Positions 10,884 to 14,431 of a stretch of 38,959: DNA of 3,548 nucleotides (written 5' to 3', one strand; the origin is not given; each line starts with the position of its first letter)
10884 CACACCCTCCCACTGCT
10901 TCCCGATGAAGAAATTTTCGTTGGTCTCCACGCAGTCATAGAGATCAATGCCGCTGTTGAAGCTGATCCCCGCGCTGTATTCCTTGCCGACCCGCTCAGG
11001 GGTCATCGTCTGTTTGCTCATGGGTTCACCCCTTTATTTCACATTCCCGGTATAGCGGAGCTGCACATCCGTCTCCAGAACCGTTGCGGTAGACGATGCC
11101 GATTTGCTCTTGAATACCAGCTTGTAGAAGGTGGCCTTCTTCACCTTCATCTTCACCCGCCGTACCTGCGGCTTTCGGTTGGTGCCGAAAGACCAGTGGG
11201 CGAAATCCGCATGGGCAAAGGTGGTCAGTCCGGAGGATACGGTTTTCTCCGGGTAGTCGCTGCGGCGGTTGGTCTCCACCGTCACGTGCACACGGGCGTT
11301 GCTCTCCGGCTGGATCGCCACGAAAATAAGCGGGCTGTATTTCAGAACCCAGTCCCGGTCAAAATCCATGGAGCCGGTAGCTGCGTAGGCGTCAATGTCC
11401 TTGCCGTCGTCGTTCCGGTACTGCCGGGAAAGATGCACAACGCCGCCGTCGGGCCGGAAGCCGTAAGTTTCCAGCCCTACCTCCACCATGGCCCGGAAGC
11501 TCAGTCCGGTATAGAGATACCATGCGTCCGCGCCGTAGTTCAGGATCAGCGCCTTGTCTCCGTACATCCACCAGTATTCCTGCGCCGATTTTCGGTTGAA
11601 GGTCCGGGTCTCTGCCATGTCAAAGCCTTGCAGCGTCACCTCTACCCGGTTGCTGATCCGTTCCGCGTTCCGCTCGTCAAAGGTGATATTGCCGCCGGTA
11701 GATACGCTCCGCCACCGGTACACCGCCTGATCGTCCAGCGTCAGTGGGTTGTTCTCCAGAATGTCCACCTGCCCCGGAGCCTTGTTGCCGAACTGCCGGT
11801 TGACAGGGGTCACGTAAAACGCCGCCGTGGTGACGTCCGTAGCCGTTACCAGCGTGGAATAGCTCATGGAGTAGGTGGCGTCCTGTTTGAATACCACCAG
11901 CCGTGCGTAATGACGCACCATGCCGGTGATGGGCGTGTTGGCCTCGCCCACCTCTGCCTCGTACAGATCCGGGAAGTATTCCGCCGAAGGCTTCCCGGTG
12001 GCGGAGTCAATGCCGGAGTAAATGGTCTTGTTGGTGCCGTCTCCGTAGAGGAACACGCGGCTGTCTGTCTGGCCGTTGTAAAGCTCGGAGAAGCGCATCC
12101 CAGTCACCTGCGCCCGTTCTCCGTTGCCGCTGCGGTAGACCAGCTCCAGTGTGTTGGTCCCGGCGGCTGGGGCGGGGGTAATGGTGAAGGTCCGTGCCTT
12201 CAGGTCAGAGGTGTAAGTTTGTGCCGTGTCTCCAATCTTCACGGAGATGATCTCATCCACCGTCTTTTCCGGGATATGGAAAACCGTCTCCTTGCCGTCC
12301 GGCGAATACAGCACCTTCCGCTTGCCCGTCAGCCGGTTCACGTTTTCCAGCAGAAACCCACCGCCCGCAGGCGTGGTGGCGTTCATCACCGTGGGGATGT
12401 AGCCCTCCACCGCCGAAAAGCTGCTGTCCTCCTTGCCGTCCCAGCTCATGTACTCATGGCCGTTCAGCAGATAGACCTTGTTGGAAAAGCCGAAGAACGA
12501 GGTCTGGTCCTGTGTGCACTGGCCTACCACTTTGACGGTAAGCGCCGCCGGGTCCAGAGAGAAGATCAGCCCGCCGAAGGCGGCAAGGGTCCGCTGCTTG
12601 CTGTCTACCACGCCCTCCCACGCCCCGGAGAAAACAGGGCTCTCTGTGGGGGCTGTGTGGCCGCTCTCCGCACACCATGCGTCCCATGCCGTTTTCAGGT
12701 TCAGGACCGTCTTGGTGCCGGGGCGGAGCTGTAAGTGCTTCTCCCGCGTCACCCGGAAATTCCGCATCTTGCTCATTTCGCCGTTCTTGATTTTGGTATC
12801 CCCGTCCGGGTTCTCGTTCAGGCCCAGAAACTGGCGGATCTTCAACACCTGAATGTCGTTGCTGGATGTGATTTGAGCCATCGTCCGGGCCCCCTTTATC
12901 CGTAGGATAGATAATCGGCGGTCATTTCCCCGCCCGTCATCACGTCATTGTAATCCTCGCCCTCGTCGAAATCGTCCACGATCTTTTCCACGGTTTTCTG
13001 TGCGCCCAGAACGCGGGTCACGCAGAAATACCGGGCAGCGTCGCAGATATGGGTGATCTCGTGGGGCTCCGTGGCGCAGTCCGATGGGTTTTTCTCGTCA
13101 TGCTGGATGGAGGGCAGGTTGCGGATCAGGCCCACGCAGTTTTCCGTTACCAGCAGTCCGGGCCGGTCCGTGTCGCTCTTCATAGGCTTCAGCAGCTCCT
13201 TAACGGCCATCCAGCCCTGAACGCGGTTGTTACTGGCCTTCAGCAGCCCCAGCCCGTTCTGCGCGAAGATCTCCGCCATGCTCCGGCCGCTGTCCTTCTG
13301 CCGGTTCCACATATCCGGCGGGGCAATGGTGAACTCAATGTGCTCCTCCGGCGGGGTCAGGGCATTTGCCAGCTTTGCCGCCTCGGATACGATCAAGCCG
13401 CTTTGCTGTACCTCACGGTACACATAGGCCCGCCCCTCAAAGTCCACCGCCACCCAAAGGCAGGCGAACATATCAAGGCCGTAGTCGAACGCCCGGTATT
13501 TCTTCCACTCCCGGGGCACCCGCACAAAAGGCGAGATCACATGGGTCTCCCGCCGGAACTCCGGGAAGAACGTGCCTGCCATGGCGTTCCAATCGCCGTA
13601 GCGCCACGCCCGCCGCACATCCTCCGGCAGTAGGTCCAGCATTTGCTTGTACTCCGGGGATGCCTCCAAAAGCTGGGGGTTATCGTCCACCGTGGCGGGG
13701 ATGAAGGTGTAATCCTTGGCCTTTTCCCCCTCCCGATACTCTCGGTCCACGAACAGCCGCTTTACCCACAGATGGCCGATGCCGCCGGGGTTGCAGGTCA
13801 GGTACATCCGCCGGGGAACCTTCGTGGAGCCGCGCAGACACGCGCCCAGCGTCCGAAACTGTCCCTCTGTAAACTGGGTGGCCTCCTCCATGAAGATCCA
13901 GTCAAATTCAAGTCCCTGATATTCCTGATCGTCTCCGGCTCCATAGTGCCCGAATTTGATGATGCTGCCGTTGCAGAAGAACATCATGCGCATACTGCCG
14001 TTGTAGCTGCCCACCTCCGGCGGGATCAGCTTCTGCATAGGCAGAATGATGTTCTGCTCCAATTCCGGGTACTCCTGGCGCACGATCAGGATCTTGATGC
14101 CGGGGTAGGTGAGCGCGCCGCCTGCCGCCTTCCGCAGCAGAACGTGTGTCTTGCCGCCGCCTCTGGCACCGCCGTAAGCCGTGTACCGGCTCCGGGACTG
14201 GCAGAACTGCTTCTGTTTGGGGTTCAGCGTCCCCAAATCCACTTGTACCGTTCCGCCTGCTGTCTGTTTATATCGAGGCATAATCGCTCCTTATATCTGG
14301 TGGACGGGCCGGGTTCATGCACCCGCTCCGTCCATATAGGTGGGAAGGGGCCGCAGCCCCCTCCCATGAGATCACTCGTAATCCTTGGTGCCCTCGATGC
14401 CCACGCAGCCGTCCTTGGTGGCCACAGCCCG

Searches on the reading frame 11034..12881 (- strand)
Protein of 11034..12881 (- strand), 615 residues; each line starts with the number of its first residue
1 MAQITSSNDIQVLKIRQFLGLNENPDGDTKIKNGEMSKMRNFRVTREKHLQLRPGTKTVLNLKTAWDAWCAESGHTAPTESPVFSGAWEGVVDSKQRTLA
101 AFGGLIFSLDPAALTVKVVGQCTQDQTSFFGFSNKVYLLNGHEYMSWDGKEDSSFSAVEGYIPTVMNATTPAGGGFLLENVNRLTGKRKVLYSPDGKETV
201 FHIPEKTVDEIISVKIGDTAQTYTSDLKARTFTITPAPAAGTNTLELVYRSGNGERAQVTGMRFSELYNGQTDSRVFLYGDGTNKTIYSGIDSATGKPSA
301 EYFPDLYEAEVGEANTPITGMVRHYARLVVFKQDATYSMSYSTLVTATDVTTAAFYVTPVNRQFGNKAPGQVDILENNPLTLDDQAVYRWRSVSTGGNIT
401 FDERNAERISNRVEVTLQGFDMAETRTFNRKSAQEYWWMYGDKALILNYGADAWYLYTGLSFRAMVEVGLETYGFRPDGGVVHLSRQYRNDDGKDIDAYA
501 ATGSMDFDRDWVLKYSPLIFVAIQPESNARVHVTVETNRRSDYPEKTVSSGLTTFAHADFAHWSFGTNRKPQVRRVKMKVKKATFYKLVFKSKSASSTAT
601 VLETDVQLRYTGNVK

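Call 10: search_protein_families(library=phrogs, proteins=[window:11034-12881:-], max_evalue=0.001)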
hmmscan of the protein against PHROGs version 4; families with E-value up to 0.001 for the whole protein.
window:11034-12881:- (615 aa): 1 family
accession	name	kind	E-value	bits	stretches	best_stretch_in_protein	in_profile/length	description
phrog_3287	-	head and packaging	2e-10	41.1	1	299-456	182-343/524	virion structural protein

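Call 19: search_protein_families(library=pfam, proteins=[window:11034-12881:-], max_evalue=0.01)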
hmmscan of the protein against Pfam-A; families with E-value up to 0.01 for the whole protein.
window:11034-12881:- (615 aa): 0 families

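Call 43: search_protein_families(library=ncbifam, proteins=[window:11034-12881:-], max_evalue=0.01)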
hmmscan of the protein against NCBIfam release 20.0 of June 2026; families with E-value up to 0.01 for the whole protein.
window:11034-12881:- (615 aa): 0 families

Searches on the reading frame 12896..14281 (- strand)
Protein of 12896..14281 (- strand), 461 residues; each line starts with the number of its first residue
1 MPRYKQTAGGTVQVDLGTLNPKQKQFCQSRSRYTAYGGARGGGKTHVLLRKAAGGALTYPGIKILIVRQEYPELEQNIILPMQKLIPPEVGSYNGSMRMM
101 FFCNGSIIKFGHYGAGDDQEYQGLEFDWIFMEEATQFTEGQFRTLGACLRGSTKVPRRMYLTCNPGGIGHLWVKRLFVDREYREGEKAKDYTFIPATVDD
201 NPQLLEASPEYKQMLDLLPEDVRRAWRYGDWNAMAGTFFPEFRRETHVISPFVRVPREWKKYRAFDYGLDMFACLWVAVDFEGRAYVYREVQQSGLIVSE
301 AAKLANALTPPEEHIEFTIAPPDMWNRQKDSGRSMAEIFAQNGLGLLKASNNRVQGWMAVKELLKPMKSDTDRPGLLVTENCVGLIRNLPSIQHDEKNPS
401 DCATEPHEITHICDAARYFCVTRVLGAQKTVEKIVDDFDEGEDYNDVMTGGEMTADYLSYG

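Call 10: search_protein_families(library=phrogs, proteins=[window:12896-14281:-], max_evalue=0.001)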
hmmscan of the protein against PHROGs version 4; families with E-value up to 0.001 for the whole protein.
window:12896-14281:- (461 aa): 6 families
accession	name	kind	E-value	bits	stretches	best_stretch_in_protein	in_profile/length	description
phrog_979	-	head and packaging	4.5e-43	148.9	1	18-266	153-441/642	terminase large subunit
phrog_2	-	head and packaging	5.7e-42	145.4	1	18-430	265-600/807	terminase large subunit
phrog_3717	-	head and packaging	2.9e-17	64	1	19-276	11-267/277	terminase large subunit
phrog_9526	-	head and packaging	1.2e-10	42.3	1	18-168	10-168/280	terminase large subunit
phrog_10250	-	head and packaging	1.1e-09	39.4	1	226-431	13-223/228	terminase large subunit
phrog_5653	-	head and packaging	1.9e-07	32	1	229-430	1-187/199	terminase large subunit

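Call 26: search_dna_similar(query=window:12896-14281:-, collection=phages, mode=protein, max_rows=25)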
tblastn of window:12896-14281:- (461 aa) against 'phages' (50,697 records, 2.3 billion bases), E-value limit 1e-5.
Records with a match: 724; places in all: 725; records where one place covers at least 80% of the query: 154.
Best place of each record, by identity: <60% 724.
By first word of the organism name: Pseudomonas 143; Arthrobacter 72; Escherichia 64; Salmonella 50; Streptomyces 42; Xanthomonas 34; Stenotrophomonas 33; Streptococcus 28; Achromobacter 27; Acinetobacter 24; and 52 more.
By host as written in the record: - 57; Arthrobacter sp. ATCC 21022 54; Pseudomonas aeruginosa 53; Pseudomonas aeruginosa PAO1 32; Escherichia coli 24; Stenotrophomonas maltophilia 17; Salmonella enterica subsp. enterica serovar Enteritidis PT1 14; Streptomyces venezuelae ATCC 10712 11; and 223 more.
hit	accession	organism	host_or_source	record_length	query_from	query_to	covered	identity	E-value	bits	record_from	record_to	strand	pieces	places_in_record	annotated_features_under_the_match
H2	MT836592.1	Bacteriophage sp.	human fecal samples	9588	16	423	89%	53.8%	4e-120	391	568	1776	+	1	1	record has no annotation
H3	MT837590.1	Bacteriophage sp.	human fecal samples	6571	14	437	92%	37.3%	3e-73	256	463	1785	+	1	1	record has no annotation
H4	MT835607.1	Bacteriophage sp.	human fecal samples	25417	14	439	92%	37.0%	2e-69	245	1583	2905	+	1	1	record has no annotation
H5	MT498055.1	Arthrobacter phage Bumble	Arthrobacter globiformis B-2979 SEA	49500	57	457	87%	34.4%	2e-57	210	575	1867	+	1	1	2: terminase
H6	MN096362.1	Arthrobacter phage Vibaki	Arthrobacter globiformis NRRL B-2979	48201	51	419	80%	36.7%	8e-55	202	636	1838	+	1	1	2: terminase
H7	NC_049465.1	Arthrobacter phage Vibaki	Arthrobacter globiformis NRRL B-2979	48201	51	419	80%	36.7%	8e-55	202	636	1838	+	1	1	2: terminase large subunit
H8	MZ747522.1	Arthrobacter phage Klevey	Arthrobacter globiformis B-2979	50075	57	450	85%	34.1%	4e-55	204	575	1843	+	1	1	2: terminase large subunit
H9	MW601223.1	Arthrobacter phage Prairie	Arthrobacter globiformis B-2979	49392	57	450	85%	34.1%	7e-55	203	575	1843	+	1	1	2: terminase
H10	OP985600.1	Arthrobacter phage Bolt007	Arthrobacter globiformis B-2979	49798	57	439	83%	35.0%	4e-57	209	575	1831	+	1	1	2: terminase large subunit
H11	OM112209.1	Bacillus phage PK1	Bacillus sp. (in: Bacteria)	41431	56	423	80%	36.1%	8e-69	243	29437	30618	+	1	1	terminase large subunit protein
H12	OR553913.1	Arthrobacter phage Hirko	Arthrobacter globiformis NRRL B-2779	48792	51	419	80%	35.7%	7e-55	203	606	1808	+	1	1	2: terminase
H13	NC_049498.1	Arthrobacter phage Abba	Arthrobacter globiformis B-2979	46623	57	450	85%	33.2%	4e-55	204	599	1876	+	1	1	2: terminase large subunit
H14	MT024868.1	Arthrobacter phage Abba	Arthrobacter globiformis B-2979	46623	57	450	85%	33.2%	4e-55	204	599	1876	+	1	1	2: terminase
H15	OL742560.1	Arthrobacter phage Lilmac1015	Arthrobacter globiformis B-2979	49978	57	436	82%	34.3%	3e-56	207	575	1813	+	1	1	2: terminase large subunit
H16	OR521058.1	Arthrobacter phage Altadena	Arthrobacter globiformis NRRL B-2880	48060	57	435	82%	33.9%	3e-56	207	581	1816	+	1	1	2: terminase large subunit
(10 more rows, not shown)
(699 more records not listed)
